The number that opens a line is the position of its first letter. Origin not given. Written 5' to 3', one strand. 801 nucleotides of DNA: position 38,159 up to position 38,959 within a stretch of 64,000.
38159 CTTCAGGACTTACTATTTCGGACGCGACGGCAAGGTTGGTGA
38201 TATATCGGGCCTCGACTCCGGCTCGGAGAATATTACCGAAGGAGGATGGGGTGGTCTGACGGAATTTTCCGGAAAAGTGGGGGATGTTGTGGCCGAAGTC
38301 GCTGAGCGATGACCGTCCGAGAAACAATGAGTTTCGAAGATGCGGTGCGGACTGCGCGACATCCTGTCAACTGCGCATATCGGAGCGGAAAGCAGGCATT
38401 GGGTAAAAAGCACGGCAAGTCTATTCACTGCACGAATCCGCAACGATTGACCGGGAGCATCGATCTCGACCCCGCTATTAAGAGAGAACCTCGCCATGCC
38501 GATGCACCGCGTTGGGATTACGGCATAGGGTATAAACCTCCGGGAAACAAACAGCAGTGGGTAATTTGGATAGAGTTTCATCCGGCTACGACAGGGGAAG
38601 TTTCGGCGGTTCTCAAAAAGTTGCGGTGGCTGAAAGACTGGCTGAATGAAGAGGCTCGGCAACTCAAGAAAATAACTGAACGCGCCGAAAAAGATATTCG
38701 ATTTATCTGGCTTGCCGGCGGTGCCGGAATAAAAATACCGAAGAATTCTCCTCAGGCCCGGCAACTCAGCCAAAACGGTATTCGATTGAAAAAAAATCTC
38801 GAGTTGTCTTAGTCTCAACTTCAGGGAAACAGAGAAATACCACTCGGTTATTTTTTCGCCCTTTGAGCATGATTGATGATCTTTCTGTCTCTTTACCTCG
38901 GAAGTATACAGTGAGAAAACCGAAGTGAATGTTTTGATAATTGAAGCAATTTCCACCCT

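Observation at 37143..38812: Isolated ATPase plus unknown-partner cassette between tsaB and ilvB: candidate undescribed defence-type system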

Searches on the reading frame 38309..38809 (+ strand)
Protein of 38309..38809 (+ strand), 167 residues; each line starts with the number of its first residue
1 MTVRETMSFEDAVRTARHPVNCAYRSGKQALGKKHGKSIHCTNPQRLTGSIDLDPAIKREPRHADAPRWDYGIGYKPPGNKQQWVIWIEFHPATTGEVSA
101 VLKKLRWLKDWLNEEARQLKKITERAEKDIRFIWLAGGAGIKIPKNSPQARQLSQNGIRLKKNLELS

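Call 3: search_protein_families(library=pfam, proteins=[window:38309-38809:+], max_evalue=1)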
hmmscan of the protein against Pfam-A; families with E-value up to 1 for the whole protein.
window:38309-38809:+ (167 aa): 0 families

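Call 4: search_protein_families(library=padloc, proteins=[window:38309-38809:+], max_evalue=1)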
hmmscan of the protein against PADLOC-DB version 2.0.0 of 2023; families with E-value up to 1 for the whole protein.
window:38309-38809:+ (167 aa): 1 family
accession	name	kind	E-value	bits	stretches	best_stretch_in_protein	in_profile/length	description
PDLC04711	PDC-M56B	-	1.8e-42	142.8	1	5-166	4-150/151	-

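Call 5: search_protein_families(library=ncbifam, proteins=[window:38309-38809:+], max_evalue=1)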
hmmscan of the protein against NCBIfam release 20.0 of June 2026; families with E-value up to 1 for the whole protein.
window:38309-38809:+ (167 aa): 1 family
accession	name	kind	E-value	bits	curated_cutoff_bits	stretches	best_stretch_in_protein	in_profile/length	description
NF003450.0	PRK05015.1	equivalog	0.1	11.2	437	1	68-134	71-135/429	aminopeptidase PepB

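Call 6: search_protein_families(library=phrogs, proteins=[window:38309-38809:+], max_evalue=1)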
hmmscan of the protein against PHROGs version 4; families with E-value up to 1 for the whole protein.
window:38309-38809:+ (167 aa): 2 families
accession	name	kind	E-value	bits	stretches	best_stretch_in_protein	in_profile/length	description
phrog_26653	-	unknown function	0.13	13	1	41-118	15-94/201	-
phrog_5909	-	head and packaging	0.34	11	1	73-125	110-162/285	terminase large subunit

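Call 9: find_homologous_proteins(query=window:38309-38809:+)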
Query window:38309-38809:+ (167 aa): 128 proteins with E <= 0.001 among 172 candidates; the best 120 are listed.
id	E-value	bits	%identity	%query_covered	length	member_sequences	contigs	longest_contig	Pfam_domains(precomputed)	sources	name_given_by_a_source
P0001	3.4e-110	384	100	100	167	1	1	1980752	-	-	-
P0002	5.7e-74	266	73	96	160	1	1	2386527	-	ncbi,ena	-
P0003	8.8e-58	213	61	96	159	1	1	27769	-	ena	-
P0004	1.7e-56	209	63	92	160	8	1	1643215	-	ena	-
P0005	3.4e-56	208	61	92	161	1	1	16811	-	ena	-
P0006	1.5e-55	206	58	96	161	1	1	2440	-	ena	-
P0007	4.8e-55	204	57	96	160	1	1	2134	-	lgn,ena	-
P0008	5.7e-55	204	58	96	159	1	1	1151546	-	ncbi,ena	-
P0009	1.3e-54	203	58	96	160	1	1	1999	-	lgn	-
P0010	1.8e-54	202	60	96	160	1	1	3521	-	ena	-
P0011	3.3e-54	201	57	96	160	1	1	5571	-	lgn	-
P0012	3.3e-54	201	58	96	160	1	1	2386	-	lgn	-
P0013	7.2e-54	200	61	91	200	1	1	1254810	-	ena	-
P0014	8.5e-54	200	59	92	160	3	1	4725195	-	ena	-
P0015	1.4e-53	199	57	96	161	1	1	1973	-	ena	-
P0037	1.6e-49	186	56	96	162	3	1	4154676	-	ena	-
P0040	5.3e-49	184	57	96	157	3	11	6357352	-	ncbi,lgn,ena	-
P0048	5.5e-48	181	56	96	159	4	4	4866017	-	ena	-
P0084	3.2e-38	149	47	92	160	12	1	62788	-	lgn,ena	-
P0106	8.0e-28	115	42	88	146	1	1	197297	-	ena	-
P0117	3.2e-25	107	40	92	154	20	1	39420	-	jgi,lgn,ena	-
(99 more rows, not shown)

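Call 11: find_related_loci(query=window:38309-38809:+, collection=genome_contigs, flank=10000)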
Query window:38309-38809:+ (167 aa) in genome_contigs; peptide patterns used: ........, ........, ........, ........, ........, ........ (x = any residue, [..] = any of these).
171 stretches matched a pattern; 9 encode a relative of the query (tblastn E <= 1e-3); 9 distinct loci.
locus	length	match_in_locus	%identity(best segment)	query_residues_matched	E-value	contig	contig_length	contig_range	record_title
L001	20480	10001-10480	73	7-167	2e-79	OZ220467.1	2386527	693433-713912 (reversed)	MAG: Thermodesulfobacteriota bacterium isolate aae6c288-ea75-4acf-8f30-d59ed56bdf13 genome assembly, chromosome: 1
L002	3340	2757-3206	58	7-158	4e-56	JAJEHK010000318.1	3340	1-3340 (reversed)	MAG: Alphaproteobacteria bacterium isolate p16x60bins.4 k141_4406, whole genome shotgun sequence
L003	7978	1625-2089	51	4-160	4e-48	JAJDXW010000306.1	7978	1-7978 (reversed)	MAG: Gammaproteobacteria bacterium isolate jk18x27bins.56 k141_1281837, whole genome shotgun sequence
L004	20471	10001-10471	50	8-166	1e-47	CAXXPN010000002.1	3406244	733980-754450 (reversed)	MAG: Alphaproteobacteria bacterium isolate 777528ef-fd8a-40bb-88bf-29da65da1541 genome assembly, contig: contig_2, whole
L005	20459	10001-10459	49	8-163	2e-43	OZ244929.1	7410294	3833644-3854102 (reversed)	MAG: Spirochaetia bacterium isolate 8068e3ae-2514-4771-9ed6-15a7f5772894 genome assembly, chromosome: 1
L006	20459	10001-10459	37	7-160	2e-34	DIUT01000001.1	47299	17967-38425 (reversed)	MAG TPA_asm: Geobacter sp. UBA6151 UBA6151_contig_28351, whole genome shotgun sequence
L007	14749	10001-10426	38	7-158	8e-26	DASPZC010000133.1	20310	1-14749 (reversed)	MAG TPA_asm: Xanthobacteraceae bacterium isolate SMAG_U11609 k141_456869, whole genome shotgun sequence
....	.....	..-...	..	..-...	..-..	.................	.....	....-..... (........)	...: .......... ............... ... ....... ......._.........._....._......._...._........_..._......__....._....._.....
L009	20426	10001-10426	37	7-160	1e-25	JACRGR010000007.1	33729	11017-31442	MAG: Nitrospinota bacterium isolate NC_groundwater_1756_Pr3_B-0.1um_59_45 SR-2_scaffold_141_279661, whole genome shotgun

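Call 15: find_encoding_contigs(protein=P0001, flank=10000, max_places=3)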
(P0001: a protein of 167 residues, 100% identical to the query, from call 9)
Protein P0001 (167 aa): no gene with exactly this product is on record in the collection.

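Call 16: find_encoding_contigs(protein=P0002, flank=10000, max_places=3)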
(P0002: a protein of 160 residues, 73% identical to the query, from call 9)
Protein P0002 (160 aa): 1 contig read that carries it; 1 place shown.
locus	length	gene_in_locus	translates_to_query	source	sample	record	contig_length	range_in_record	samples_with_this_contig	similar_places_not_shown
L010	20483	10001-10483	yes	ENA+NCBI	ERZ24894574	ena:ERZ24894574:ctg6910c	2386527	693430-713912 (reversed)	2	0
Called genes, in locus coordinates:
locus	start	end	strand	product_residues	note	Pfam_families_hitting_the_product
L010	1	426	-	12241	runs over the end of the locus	-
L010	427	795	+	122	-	-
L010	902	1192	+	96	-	-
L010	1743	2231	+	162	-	PF00156:Pribosyltran (weak)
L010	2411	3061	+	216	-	PF00398:RrnaAD, PF13649:Methyltransf_25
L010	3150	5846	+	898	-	PF02739:5_3_exonuc_N, PF01367:5_3_exonuc, PF01612:DNA_pol_A_exo1, PF22619:DNA_polI_exo1, PF00476:DNA_pol_A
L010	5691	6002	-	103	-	-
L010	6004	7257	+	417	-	PF02113:Peptidase_S13, PF13354:Beta-lactamase2 (faint)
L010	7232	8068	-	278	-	PF00398:RrnaAD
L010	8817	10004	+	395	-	PF13304:AAA_21, PF13175:AAA_15 (weak)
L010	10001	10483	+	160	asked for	-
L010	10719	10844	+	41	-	-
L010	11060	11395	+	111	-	-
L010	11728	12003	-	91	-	PF04977:DivIC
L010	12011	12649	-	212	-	PF00753:Lactamase_B, PF23023:Anti-Pycsar_Apyc1 (weak), PF12706:Lactamase_B_2 (weak)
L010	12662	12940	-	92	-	PF00708:Acylphosphatase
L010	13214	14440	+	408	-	PF00291:PALP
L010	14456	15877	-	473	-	PF26314:MptA_B_family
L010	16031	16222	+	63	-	-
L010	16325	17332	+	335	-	PF01384:PHO4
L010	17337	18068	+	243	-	PF01507:PAPS_reduct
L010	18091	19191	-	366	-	PF00296:Bac_luciferase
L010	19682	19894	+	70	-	-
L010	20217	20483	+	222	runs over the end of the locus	PF13358:DDE_3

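Call 18: find_encoding_contigs(protein=P0040, flank=10000, max_places=6)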
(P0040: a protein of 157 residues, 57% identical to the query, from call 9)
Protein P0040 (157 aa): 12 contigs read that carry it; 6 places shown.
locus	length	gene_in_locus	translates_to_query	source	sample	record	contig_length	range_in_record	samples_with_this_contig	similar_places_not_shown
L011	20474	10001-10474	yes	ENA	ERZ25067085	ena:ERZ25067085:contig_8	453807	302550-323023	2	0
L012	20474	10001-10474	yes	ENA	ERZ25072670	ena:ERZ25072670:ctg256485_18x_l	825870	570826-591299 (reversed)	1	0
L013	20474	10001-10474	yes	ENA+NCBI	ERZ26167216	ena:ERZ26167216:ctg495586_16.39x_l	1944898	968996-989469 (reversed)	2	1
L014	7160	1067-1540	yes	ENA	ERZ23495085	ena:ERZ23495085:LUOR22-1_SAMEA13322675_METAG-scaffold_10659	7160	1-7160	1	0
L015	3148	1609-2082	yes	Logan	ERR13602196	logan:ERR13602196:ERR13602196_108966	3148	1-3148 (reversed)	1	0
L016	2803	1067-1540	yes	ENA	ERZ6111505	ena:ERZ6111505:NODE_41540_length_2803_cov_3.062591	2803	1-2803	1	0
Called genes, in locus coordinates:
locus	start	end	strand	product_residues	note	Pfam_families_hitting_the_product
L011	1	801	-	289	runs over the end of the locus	PF01522:Polysacc_deac_1 (weak)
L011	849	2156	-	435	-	PF06808:DctM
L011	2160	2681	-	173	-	PF04290:DctQ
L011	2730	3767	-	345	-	PF03480:DctP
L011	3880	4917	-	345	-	PF03480:DctP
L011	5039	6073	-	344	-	PF03480:DctP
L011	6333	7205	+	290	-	PF02668:TauD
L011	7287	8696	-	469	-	PF01546:Peptidase_M20, PF07687:M20_dimer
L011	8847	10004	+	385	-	PF13175:AAA_15 (weak), PF13304:AAA_21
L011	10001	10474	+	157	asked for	-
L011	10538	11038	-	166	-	PF07813:LTXXQ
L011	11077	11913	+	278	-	PF00072:Response_reg, PF00486:Trans_reg_C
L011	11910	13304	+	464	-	PF00672:HAMP, PF00512:HisKA (weak), PF02518:HATPase_c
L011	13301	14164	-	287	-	PF05368:NmrA, PF13460:NAD_binding_10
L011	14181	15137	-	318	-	PF00701:DHDPS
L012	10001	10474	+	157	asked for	-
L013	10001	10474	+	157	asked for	-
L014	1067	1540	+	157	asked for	-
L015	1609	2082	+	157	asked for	-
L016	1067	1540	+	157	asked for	-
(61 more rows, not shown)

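Call 19: find_encoding_contigs(protein=P0014, flank=10000, max_places=2)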
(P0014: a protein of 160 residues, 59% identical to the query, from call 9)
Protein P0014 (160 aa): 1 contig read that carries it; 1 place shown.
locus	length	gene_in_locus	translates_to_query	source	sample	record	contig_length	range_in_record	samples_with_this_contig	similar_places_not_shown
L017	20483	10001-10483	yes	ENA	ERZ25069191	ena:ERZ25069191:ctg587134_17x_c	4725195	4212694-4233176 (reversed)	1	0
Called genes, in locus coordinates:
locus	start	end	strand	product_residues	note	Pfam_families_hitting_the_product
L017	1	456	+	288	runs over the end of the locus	PF00528:BPD_transp_1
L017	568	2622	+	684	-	PF05378:Hydant_A_N, PF13941:MutL (faint), PF01968:Hydantoinase_A, PF19278:Hydant_A_C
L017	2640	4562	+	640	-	PF02538:Hydantoinase_B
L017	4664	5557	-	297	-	PF13714:PEP_mutase, PF00463:ICL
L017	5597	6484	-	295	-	PF00561:Abhydrolase_1, PF12146:Hydrolase_4, PF12697:Abhydrolase_6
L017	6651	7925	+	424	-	PF01979:Amidohydro_1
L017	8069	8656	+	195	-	-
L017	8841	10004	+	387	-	PF13175:AAA_15 (faint), PF13304:AAA_21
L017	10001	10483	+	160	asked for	-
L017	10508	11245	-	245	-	PF02586:SRAP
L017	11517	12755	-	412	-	-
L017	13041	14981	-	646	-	PF03979:Sigma70_r1_1, PF00140:Sigma70_r1_2, PF04546:Sigma70_ner, PF04542:Sigma70_r2, PF04539:Sigma70_r3, PF04545:Sigma70_r4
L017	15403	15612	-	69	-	PF00313:CSD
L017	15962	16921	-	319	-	PF00296:Bac_luciferase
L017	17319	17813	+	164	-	PF07681:DoxX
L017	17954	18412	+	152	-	PF03652:RuvX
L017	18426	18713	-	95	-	PF13560:HTH_31 (weak), PF01381:HTH_3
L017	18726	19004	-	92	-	PF05015:HigB-like_toxin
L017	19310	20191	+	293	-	-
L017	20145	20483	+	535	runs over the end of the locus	PF11799:IMS_C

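Call 20: find_encoding_contigs(protein=P0048, flank=10000, max_places=3)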
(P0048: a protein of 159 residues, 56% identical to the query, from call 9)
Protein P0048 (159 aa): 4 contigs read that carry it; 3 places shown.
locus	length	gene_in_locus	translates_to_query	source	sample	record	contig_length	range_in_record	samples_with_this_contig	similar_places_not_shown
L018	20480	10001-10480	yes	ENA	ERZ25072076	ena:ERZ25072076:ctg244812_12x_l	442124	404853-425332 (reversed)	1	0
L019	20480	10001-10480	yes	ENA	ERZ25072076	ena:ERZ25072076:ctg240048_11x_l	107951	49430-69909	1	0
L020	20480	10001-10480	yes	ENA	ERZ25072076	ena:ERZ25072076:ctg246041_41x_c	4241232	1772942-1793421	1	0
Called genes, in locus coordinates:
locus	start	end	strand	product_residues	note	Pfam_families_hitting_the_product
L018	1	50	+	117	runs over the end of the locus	-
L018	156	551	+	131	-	-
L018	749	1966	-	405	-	PF02515:CoA_transf_3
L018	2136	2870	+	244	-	PF04250:DUF429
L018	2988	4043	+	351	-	PF08240:ADH_N, PF00107:ADH_zinc_N, PF13602:ADH_zinc_N_2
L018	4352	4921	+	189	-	PF00775:Dioxygenase_C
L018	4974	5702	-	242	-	PF00596:Aldolase_II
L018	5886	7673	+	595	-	PF01336:tRNA_anti-codon, PF00152:tRNA-synt_2, PF02938:GAD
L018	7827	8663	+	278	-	PF08904:EipB_like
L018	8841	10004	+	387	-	PF13175:AAA_15 (faint), PF13304:AAA_21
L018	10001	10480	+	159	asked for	-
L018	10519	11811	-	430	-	PF00817:IMS, PF21999:IMS_HHH_1, PF11799:IMS_C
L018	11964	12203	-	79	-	PF00471:Ribosomal_L33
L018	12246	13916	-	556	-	PF00595:PDZ, PF13180:PDZ_2, PF17820:PDZ_6, PF03572:Peptidase_S41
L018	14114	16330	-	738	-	PF17876:CSD2, PF00773:RNB, PF00575:S1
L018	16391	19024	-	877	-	PF01751:Toprim, PF01131:Topoisom_bac, PF01396:Zn_ribbon_Top1, PF13368:Toprim_C_rpt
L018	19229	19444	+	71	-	-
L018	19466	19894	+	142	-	PF15970:HicB-like_2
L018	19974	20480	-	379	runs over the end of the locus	PF21102:DprA_N, PF02481:DNA_processg_A, PF17782:WHD_DprA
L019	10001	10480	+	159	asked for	-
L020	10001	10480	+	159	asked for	-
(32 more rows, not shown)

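Call 21: predict_structure(alignment_id=A1)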
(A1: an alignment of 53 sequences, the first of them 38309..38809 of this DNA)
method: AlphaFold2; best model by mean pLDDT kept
length: 167 residues; sequences in the alignment: 53
mean_pLDDT: 95.9   pTM: 0.90
mean pLDDT of the five models: 95.9, 95.6, 95.5, 95.3, 95.0
residues with pLDDT >= 90: 157; 70-90: 10; 50-70: 0; < 50: 0
segments of 3 or more residues with pLDDT < 50: none
pLDDT, mean of each block of 10 residues (from residue 1): 87 97 98 96 98 94 94 97 97 97 98 97 97 93 97 97 97
secondary structure, 60 per line:
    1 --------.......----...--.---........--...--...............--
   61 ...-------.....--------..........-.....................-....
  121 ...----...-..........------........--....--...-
elements in order: H9-15 H29-36 E39-41 E47-52 H53-58 E71-75 E84-93 H95-115 H117-123 E132-141 H148-155 E158-161 E164-166

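Call 25: fold_search(model_id=the predicted structure, library=pdb)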
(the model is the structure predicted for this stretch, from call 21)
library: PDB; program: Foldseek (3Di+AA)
matches with E <= 10: 395; with E <= 0.001: 0
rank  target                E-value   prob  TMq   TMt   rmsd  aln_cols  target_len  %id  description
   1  8vxy_A                3.7e-02  0.54  0.29  0.21   8.6       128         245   13  Structure of HamA(E138A,K140A)B-plasmid DNA complex from the Escherichia coli Hachiman defense system (released 2024-03-13)
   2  1fok_A                1.2e-01  0.38  0.30  0.11   6.9       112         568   11  STRUCTURE OF RESTRICTION ENDONUCLEASE FOKI BOUND TO DNA (released 1997-12-03)
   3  2bam_B                1.4e-01  0.28  0.32  0.27   8.5       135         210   12  RESTRICTION ENDONUCLEASE BAMHI COMPLEX WITH DNA AND CALCIUM IONS (PRE-REACTIVE COMPLEX). (released 1999-10-31)
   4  5dwc                  1.5e-01  0.25  0.34  0.23   9.4       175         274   10  Crystal structure of restriction endonuclease AgeI (released 2016-09-28)
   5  6wxw_A                2.2e-01  0.44  0.30  0.15   5.2        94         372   18  crystal structure of apo Card1 (released 2020-12-30)
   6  4f0p_C                2.2e-01  0.18  0.24  0.11   7.4       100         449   11  MspJI Restriction Endonuclease - P31 Form (released 2012-08-08)
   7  5tgq                  2.4e-01  0.23  0.20  0.15   4.4        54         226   17  Restriction-modification system Type II R.SwaI, DNA free (released 2016-12-21)
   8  4f0p_B                2.6e-01  0.21  0.25  0.11   6.2       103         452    7  MspJI Restriction Endonuclease - P31 Form (released 2012-08-08)
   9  5tgx_A                2.9e-01  0.23  0.20  0.16   4.4        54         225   17  Restriction/modification system-Type II R-SwaI complexed with partially cleaved DNA (released 2016-12-21)
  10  9c3k_B                2.9e-01  0.08  0.22  0.23  10.4       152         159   11  Crystal structure of GDP-bound KRAS G12D/M67R: Suppressing G12D oncogenicity via second-site M67R mutation (released 2025-10-08)
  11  3bam_A                3.3e-01  0.11  0.24  0.20  12.1       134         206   13  RESTRICTION ENDONUCLEASE BAMHI COMPLEX WITH DNA AND MANGANESE IONS (POST-REACTIVE COMPLEX) (released 1999-01-13)
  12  4bac_A                3.3e-01  0.10  0.18  0.11   8.3       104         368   17  prototype foamy virus strand transfer complexes on product DNA (released 2012-10-10)
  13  1bhm_B                3.8e-01  0.13  0.29  0.24   9.5       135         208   10  RESTRICTION ENDONUCLEASE BAMHI COMPLEX WITH DNA (released 1995-07-12)
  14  3bam_B                4.1e-01  0.15  0.31  0.26   8.8       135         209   12  RESTRICTION ENDONUCLEASE BAMHI COMPLEX WITH DNA AND MANGANESE IONS (POST-REACTIVE COMPLEX) (released 1999-01-13)
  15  4zsf_A                4.4e-01  0.07  0.24  0.17  14.0       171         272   10  Crystal structure of pre-specific restriction endonuclease BsaWI-DNA complex (released 2015-10-07)
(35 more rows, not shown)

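Call 26: fold_search(model_id=the predicted structure, library=viral)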
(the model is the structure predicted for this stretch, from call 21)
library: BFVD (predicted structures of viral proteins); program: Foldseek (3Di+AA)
matches with E <= 10: 356; with E <= 0.001: 0
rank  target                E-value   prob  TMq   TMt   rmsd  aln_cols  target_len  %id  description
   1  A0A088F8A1            2.3e-02  0.82  0.27  0.31   7.8        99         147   13  (no name in the UniProt tables at hand)
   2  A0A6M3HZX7            2.9e-02  0.90  0.32  0.42   4.4        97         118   11  (no name in the UniProt tables at hand)
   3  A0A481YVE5            5.6e-02  0.82  0.35  0.31   4.6       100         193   15  Uncharacterized protein [Marseillevirus LCMAC102]
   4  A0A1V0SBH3            6.8e-02  0.33  0.26  0.15   6.7       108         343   16  DUF2726 domain-containing protein [Catovirus CTV1]
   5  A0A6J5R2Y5            7.8e-02  0.25  0.22  0.30   9.4        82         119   21  VRR-NUC domain containing protein [uncultured Caudovirales phage]
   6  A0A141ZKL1            7.8e-02  0.13  0.23  0.13  10.3       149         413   13  (no name in the UniProt tables at hand)
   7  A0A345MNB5            9.5e-02  0.11  0.14  0.16  12.3       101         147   13  (no name in the UniProt tables at hand)
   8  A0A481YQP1            1.8e-01  0.33  0.30  0.21   8.1       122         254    7  Uncharacterized protein [Marseillevirus LCMAC101]
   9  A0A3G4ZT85            2.1e-01  0.57  0.31  0.25   5.0       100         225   15  Uncharacterized protein [Edafosvirus sp.]
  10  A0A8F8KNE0            2.1e-01  0.25  0.29  0.23   6.9       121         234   10  DNA-directed RNA polymerase subunit 5 [Clandestinovirus]
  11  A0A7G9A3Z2            2.2e-01  0.15  0.21  0.14   6.6        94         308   17  Uncharacterized protein [Bacteriophage sp.]
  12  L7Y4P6                2.2e-01  0.11  0.19  0.14   9.4       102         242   10  DUF5889 domain-containing protein [Megavirus lba]
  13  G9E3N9                3.4e-01  0.10  0.25  0.14  11.0       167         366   14  (no name in the UniProt tables at hand)
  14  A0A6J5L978            4.4e-01  0.23  0.21  0.21   3.9        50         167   10  Uncharacterized protein [uncultured Caudovirales phage]
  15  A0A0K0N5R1            4.7e-01  0.12  0.25  0.11   6.9       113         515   11  (no name in the UniProt tables at hand)
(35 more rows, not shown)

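Call 41: find_encoding_contigs(protein=P0117, flank=10000, max_places=2)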
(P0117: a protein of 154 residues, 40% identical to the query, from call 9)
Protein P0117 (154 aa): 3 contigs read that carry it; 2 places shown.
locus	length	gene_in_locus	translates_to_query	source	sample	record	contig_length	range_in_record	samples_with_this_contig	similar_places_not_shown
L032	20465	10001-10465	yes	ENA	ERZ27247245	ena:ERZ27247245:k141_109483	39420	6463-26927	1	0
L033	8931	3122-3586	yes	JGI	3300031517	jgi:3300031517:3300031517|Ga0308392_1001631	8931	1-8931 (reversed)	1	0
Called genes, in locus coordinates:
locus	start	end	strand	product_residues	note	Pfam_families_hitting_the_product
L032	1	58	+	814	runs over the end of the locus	PF02449:Glyco_hydro_42 (weak), PF16116:DUF4832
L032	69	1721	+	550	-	PF07632:Sde182_NH-like, PF21027:Sde0182_C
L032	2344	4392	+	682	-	PF12708:Pect-lyase_RHGA_epim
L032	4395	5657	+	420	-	-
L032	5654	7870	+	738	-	PF01436:NHL (faint)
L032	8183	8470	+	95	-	-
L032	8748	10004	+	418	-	PF13304:AAA_21, PF13175:AAA_15 (weak)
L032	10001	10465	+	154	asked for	-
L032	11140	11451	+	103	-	PF00076:RRM_1, PF28442:DUF8400 (weak)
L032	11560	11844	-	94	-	-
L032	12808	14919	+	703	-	PF00771:FHIPEP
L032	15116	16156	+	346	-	PF00448:SRP54 (faint)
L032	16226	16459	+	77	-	-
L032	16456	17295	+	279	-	PF04542:Sigma70_r2, PF04539:Sigma70_r3, PF08281:Sigma70_r4_2, PF04545:Sigma70_r4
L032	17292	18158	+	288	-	PF20560:MotA_N, PF01618:MotA_ExbB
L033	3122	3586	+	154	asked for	-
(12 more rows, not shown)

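Call 42: find_encoding_contigs(protein=P0106, flank=10000, max_places=2)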
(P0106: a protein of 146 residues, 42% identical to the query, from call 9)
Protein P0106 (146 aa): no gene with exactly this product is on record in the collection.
